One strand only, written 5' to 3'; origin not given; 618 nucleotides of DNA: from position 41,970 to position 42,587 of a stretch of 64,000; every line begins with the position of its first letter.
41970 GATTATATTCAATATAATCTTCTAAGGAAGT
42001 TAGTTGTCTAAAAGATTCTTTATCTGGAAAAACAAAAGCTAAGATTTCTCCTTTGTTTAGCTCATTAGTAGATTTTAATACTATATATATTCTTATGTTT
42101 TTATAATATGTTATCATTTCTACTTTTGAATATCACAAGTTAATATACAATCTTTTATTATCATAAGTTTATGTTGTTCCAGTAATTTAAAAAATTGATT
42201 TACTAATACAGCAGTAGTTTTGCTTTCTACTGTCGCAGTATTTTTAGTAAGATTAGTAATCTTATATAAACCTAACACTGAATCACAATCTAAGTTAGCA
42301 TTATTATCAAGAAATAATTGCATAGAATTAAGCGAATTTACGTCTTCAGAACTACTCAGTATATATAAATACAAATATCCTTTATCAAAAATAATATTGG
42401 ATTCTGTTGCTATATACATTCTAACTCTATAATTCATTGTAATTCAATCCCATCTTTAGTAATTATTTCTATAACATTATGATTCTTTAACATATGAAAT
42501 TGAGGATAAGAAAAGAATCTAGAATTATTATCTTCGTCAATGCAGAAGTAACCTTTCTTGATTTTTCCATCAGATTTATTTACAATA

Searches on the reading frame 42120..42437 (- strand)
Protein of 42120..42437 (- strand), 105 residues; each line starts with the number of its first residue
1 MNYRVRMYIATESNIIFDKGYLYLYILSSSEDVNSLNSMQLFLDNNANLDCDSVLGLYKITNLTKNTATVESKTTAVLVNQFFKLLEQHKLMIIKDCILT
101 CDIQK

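Call 10: search_protein_families(library=pfam, proteins=[window:42120-42437:-], max_evalue=1)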
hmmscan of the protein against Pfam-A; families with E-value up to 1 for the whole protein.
window:42120-42437:- (105 aa): 1 family
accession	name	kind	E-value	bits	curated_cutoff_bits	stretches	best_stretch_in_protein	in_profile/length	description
PF13642.11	DUF4144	-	0.061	14.4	27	1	24-98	13-85/100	protein structure with unknown function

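Call 12: search_protein_families(library=phrogs, proteins=[window:42120-42437:-], max_evalue=1)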
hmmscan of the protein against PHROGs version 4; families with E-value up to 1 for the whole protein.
window:42120-42437:- (105 aa): 2 families
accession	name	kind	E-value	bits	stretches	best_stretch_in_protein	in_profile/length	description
phrog_9243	-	unknown function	0.063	13.8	1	2-75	116-182/234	-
phrog_10957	-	unknown function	0.13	13.5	1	63-96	48-81/93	-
